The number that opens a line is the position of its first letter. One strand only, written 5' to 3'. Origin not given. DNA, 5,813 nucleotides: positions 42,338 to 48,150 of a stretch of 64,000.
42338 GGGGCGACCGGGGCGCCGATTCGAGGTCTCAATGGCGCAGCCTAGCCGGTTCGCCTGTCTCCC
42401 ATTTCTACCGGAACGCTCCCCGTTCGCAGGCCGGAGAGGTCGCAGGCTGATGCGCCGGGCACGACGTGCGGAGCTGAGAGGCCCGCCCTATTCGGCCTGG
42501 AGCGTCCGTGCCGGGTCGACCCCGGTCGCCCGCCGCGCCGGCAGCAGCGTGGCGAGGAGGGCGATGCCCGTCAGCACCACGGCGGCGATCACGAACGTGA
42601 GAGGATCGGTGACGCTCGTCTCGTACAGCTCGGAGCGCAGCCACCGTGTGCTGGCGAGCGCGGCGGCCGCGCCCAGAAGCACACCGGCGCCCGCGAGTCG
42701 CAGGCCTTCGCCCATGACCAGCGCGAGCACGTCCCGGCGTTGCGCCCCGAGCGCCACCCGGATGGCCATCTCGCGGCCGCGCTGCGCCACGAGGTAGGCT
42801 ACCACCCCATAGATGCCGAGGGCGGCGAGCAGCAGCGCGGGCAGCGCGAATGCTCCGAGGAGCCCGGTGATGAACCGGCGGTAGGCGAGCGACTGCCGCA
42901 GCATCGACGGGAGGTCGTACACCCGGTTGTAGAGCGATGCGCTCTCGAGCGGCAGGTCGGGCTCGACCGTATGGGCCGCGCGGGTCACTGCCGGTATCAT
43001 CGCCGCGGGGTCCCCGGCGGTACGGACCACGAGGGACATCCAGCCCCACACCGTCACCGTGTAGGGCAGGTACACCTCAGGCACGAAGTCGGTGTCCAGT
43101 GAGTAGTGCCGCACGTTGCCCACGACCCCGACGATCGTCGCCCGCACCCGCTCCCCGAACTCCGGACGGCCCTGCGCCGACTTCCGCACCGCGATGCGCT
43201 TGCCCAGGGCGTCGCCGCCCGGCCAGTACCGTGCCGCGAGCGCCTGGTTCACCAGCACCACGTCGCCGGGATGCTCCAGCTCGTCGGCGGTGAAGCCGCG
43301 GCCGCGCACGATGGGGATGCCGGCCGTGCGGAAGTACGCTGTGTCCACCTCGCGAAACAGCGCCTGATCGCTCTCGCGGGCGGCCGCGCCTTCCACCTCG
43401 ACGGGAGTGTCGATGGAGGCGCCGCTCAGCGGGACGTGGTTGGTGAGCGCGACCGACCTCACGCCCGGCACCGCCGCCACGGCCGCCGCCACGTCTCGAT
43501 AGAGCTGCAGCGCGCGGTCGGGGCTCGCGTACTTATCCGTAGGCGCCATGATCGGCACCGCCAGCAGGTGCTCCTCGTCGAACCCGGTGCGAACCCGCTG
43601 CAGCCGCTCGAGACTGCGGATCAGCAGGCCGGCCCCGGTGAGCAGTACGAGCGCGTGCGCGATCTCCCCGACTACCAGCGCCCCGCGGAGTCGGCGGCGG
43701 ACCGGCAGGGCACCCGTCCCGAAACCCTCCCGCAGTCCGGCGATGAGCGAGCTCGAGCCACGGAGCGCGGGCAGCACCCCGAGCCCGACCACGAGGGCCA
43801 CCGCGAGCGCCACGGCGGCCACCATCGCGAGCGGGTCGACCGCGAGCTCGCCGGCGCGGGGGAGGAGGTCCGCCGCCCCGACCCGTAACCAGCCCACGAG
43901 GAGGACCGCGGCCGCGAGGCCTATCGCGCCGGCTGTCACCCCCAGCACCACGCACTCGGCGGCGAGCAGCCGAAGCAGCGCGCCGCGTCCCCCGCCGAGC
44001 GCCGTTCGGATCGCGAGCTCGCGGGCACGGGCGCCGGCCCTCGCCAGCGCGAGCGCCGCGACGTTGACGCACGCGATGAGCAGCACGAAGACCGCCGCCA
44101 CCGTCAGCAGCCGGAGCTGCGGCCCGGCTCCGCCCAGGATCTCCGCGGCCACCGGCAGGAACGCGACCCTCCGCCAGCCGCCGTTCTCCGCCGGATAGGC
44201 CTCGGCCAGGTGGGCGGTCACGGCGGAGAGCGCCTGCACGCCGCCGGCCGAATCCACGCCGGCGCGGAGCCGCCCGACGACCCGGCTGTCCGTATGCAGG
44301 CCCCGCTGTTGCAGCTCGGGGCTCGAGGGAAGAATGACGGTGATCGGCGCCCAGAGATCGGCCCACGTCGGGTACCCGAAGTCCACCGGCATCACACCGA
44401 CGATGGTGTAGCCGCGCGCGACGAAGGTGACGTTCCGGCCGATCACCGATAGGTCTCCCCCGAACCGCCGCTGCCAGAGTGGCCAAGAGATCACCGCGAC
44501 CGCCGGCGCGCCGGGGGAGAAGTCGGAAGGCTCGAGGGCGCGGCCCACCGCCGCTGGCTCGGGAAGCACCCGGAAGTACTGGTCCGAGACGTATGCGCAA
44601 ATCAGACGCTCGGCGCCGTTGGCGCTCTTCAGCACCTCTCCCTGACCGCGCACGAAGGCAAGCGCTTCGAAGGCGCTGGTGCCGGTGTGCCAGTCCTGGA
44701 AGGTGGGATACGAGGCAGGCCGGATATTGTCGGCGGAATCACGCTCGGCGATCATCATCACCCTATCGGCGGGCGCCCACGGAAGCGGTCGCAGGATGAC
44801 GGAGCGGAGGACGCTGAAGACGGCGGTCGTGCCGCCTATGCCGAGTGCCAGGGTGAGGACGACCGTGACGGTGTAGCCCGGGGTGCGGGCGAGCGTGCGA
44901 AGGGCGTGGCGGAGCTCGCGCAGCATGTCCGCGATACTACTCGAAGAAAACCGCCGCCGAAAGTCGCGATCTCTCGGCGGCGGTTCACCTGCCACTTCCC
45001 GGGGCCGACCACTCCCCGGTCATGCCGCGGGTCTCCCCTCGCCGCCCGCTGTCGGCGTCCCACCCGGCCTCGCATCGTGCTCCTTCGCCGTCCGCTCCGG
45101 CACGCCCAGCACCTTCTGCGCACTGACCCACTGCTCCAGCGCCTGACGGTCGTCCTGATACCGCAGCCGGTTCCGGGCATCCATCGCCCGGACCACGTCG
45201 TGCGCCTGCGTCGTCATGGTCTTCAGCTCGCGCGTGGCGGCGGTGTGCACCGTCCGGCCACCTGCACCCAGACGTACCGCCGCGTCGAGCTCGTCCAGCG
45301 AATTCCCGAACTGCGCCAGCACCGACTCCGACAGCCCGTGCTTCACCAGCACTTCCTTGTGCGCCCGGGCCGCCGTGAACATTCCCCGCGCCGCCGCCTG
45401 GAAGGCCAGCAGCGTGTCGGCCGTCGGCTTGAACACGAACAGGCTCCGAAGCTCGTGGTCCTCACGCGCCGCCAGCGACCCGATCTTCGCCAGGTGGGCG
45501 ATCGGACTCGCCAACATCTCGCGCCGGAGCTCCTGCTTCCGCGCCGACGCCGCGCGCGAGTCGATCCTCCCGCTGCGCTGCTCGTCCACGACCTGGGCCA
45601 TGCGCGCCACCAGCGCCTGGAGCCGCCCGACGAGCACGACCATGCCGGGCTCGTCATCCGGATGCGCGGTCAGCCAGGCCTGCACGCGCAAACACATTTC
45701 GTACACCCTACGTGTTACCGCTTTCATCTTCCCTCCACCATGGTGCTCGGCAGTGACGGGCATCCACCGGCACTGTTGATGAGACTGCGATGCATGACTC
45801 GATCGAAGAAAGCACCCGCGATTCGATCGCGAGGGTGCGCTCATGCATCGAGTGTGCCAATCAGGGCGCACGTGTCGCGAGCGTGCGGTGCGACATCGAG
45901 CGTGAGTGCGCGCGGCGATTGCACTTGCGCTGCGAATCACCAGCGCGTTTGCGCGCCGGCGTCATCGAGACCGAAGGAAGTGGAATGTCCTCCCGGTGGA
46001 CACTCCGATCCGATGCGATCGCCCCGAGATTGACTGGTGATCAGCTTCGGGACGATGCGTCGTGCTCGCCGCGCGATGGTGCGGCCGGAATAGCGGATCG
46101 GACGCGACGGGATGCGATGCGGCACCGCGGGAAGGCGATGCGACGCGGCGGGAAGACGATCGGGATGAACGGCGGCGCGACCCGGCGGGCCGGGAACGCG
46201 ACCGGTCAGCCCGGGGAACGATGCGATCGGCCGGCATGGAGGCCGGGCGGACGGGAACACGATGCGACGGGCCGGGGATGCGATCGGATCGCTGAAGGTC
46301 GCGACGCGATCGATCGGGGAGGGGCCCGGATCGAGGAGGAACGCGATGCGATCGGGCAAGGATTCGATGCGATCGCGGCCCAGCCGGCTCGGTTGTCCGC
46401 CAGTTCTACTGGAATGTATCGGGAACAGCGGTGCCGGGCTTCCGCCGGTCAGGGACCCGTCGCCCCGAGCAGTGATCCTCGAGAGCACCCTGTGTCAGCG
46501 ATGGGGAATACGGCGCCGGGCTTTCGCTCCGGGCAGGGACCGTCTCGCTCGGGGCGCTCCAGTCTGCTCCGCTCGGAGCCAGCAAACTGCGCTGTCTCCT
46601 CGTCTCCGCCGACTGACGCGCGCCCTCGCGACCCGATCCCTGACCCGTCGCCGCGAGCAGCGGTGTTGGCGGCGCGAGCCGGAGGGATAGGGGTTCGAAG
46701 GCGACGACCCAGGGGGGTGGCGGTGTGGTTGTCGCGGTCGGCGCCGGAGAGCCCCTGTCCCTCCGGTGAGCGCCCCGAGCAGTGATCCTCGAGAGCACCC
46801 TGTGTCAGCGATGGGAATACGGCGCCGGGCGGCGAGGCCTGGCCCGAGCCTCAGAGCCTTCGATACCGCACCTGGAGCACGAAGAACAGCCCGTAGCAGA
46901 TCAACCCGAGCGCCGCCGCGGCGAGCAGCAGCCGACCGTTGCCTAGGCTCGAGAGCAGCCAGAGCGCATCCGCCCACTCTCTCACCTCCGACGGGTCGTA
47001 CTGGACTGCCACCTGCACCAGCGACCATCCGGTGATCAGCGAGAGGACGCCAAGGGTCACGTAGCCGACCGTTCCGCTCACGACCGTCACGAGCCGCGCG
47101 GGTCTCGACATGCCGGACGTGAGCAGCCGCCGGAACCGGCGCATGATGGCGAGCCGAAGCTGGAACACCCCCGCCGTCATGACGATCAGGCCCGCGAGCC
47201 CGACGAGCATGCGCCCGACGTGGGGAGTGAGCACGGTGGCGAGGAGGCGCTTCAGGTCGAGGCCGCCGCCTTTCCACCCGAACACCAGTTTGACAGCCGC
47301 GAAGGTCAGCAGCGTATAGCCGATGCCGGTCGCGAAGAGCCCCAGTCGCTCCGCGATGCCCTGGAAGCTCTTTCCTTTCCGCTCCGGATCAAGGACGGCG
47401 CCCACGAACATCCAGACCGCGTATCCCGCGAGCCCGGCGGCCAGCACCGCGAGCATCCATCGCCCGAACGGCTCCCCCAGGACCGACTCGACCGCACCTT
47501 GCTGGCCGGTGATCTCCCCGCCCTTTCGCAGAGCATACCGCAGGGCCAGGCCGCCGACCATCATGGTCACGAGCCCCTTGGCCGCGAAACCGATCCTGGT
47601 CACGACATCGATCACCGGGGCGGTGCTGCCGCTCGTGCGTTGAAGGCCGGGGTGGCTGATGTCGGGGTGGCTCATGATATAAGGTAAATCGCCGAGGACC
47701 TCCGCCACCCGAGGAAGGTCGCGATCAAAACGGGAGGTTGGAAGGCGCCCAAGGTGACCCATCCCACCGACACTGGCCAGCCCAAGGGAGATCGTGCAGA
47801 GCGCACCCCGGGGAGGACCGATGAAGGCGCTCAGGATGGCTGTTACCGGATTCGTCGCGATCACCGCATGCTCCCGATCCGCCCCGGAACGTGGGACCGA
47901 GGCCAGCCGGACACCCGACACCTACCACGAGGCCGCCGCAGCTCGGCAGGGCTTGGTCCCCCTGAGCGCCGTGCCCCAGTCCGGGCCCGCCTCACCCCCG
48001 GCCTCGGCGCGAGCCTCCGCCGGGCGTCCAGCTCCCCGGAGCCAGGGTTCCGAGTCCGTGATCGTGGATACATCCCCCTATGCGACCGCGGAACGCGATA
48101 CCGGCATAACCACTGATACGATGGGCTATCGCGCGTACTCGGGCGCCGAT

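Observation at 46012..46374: Iteron-like array of at least 10 co-oriented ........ motifs in a 1.1-kb gene-free region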

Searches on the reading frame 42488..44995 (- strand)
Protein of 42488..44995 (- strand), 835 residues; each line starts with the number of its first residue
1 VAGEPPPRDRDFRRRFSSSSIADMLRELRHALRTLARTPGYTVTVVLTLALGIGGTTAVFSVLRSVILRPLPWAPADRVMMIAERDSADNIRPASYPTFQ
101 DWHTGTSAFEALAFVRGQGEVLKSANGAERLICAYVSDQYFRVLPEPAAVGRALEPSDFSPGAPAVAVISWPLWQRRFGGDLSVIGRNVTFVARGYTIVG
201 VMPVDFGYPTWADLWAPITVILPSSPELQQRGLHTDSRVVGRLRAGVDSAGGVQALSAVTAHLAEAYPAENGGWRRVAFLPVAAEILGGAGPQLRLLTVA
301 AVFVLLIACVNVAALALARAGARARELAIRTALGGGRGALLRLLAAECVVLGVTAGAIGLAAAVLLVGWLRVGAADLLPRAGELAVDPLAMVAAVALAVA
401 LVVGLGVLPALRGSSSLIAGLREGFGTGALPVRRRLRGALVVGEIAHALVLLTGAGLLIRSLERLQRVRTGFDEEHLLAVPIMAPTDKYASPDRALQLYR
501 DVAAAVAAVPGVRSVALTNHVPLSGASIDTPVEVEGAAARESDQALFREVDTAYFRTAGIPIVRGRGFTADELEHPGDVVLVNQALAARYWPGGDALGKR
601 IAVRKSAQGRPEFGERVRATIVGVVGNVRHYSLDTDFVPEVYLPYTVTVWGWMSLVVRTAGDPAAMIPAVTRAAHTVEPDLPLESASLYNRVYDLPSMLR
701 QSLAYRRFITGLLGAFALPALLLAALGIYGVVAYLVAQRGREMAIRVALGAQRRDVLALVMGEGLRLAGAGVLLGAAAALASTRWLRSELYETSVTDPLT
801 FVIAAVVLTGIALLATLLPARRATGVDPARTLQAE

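Call 10: search_protein_families(library=pfam, proteins=[window:42488-44995:-], max_evalue=0.1)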
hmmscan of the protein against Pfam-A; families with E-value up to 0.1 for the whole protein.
window:42488-44995:- (835 aa): 2 families
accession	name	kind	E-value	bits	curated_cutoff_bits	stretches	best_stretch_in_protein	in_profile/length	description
PF12704.14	MacB_PCD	-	9.3e-26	91.8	27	2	42-255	1-203/207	MacB-like periplasmic core domain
PF02687.27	FtsX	-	1.9e-21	76.8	25.5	2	716-826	3-118/120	FtsX-like permease C-terminal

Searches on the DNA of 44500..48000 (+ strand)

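Call 6: search_rna_families(source=window, start=44500, end=48000, threshold=evalue, max_evalue=10)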
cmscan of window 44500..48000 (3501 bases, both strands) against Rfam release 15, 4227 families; matches with E-value up to 10: 5.
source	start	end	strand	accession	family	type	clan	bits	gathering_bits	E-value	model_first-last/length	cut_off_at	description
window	46666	46778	-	RF03674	MIR5387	Gene; miRNA;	-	27.1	69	0.02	1-96/96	no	MIR5387 microRNA precursor family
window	46679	46766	-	RF03373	mir-3170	Gene; miRNA;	-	24.8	98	0.049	1-77/77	no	mir-3170 microRNA precursor family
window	44949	44984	-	RF04201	MIR7510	Gene; miRNA;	-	20.9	93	1.1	1-79/79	no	MIR7510 microRNA precursor family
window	44950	44985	+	RF04201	MIR7510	Gene; miRNA;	-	19.3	93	3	1-79/79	no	MIR7510 microRNA precursor family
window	46724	46761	-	RF01074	RF_site1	Cis-reg; frameshift_element;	-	17.9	40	7.1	1-40/40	no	Putative RNA-dependent RNA polymerase ribosomal frameshift site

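Call 80: search_dna_similar(query=window:45728-46400:+, collection=plasmids, mode=distant, max_rows=8)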
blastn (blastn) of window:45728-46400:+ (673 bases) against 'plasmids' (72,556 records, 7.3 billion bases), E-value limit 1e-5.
No match.

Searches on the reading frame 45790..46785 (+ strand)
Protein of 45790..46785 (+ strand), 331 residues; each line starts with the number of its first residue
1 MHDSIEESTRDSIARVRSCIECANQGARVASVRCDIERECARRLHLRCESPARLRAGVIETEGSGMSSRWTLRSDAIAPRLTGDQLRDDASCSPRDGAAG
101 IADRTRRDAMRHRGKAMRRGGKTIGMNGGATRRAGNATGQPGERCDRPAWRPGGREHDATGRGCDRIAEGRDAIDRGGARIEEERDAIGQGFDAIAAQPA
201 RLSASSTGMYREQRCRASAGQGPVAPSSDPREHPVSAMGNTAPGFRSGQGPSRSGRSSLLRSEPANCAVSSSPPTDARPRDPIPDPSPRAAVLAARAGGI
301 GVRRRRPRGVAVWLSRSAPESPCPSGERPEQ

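Call 10: search_protein_families(library=pfam, proteins=[window:45790-46785:+], max_evalue=0.1)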
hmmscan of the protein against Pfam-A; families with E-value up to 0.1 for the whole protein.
window:45790-46785:+ (331 aa): 1 family
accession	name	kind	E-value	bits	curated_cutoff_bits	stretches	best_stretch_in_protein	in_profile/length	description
PF13771.12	zf-HC5HC2H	-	0.077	13.6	29.1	0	14-56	35-74/91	PHD-like zinc-binding domain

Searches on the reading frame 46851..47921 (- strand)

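Call 10: search_protein_families(library=pfam, proteins=[window:46851-47921:-], max_evalue=0.1)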
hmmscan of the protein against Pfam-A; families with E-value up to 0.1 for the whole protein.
window:46851-47921:- (356 aa): 1 family
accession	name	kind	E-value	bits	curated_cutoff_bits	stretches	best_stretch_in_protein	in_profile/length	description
PF06724.16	DUF1206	-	8.3e-37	125.5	26.2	3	110-177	1-69/70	Domain of Unknown Function (DUF1206)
